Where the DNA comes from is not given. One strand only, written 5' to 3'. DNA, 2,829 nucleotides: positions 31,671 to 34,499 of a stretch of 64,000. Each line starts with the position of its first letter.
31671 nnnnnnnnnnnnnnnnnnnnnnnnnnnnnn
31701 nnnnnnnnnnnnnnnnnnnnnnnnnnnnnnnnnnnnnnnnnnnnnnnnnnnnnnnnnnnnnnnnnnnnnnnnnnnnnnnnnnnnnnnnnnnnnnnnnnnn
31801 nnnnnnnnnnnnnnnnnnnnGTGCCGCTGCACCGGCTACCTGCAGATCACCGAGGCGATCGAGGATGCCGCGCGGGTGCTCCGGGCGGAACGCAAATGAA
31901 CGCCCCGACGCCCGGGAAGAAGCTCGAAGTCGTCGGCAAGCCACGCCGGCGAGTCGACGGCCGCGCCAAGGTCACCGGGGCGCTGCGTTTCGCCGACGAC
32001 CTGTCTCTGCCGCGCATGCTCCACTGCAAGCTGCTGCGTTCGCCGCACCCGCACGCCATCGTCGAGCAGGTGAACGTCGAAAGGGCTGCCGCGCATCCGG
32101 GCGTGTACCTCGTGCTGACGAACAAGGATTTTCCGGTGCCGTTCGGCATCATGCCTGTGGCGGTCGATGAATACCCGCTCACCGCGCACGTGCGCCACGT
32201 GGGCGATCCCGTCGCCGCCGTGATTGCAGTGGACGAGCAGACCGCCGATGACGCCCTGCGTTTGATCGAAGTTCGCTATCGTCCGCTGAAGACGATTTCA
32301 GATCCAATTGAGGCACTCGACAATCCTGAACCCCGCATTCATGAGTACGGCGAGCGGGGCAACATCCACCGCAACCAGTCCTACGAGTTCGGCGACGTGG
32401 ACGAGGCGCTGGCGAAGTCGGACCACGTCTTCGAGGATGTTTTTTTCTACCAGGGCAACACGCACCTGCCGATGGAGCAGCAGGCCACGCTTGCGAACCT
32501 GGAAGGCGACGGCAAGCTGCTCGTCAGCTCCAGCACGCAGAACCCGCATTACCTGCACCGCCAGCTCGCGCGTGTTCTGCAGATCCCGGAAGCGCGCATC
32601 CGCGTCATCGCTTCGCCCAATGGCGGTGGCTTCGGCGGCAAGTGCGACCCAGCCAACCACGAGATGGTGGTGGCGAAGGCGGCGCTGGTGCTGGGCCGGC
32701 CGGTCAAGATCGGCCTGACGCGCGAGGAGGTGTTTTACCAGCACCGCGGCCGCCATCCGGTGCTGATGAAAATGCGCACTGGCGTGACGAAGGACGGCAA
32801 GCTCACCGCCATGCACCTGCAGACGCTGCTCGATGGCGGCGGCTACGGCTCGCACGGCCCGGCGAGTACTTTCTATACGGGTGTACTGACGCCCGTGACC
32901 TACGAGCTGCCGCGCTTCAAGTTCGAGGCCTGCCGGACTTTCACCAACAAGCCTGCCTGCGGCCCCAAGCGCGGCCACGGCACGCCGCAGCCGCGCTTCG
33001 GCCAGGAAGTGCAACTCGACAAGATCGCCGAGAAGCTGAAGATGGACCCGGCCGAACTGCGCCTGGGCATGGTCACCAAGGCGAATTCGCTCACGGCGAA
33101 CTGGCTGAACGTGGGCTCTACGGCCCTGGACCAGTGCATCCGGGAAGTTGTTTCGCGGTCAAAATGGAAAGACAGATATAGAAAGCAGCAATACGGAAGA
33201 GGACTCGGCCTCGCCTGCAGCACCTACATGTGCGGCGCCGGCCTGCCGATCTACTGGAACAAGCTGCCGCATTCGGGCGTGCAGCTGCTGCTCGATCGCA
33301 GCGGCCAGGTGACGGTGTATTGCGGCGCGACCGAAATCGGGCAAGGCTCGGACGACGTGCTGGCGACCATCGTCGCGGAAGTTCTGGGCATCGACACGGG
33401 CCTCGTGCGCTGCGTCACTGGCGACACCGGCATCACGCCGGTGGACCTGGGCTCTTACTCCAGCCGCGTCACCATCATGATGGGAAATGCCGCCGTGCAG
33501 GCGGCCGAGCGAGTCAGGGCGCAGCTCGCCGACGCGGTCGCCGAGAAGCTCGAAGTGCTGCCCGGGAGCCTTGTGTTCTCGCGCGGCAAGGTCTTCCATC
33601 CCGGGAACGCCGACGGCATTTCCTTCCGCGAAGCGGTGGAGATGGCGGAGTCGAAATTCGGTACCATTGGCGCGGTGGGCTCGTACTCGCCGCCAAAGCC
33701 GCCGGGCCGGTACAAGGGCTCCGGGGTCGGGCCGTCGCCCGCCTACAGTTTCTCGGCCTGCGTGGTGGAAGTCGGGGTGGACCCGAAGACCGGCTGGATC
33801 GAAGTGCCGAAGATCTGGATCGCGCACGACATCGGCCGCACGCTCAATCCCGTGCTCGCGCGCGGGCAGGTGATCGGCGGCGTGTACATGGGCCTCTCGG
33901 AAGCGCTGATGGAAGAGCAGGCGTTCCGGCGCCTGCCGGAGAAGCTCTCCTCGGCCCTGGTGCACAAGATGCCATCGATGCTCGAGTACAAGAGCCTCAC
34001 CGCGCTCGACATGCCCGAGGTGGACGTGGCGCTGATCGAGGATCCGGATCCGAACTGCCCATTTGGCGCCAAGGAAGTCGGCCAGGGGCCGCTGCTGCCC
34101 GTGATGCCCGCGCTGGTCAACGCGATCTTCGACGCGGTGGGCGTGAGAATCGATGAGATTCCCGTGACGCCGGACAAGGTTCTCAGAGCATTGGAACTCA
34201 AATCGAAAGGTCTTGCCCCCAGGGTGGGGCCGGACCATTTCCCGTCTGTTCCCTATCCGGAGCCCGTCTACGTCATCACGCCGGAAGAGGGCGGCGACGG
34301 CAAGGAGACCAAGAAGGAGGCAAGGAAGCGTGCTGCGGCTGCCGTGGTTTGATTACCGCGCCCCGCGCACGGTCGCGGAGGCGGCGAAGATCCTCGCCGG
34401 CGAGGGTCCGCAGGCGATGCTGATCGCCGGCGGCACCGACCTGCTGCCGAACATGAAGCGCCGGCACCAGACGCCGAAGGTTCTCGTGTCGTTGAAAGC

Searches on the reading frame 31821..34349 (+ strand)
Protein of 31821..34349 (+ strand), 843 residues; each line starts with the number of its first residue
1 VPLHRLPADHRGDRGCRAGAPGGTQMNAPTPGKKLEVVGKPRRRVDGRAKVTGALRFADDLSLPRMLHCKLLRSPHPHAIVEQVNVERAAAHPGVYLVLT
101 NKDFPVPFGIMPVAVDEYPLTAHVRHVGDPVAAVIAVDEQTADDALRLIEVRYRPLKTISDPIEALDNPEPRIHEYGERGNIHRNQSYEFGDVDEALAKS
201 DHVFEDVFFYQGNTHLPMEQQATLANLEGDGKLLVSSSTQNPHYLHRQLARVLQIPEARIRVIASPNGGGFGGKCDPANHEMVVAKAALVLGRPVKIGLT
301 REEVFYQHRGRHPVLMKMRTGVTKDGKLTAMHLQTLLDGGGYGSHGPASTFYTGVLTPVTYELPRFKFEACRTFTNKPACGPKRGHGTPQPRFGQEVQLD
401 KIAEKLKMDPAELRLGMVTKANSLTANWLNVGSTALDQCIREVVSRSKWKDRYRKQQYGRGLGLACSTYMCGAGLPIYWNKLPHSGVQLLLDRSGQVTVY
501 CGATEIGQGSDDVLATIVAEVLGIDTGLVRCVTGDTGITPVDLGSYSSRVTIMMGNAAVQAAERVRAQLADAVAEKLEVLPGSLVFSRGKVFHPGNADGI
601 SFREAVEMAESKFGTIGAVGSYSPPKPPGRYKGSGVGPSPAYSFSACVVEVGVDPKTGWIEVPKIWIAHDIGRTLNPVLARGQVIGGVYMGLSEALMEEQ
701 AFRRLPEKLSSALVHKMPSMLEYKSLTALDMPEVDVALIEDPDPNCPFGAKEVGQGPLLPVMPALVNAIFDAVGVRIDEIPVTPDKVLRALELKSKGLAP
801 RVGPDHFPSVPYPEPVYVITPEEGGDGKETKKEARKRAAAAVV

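Call 21: search_protein_families(library=pfam, max_evalue=0.00001, proteins=[window:31821-34349:+])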
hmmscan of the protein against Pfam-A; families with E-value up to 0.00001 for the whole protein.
seq(843 aa): 3 families
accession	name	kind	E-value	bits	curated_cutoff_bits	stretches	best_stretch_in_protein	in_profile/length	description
PF02738.23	MoCoBD_1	-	5e-73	245.6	27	1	180-415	7-241/244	Molybdopterin cofactor-binding domain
PF20256.3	MoCoBD_2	-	4.3e-62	210.6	27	1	446-731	11-282/283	Molybdopterin cofactor-binding domain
PF01315.27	Ald_Xan_dh_C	-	7.3e-24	84.6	31.3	1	52-157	1-110/110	Aldehyde oxidase and xanthine dehydrogenase, a/b hammerhead domain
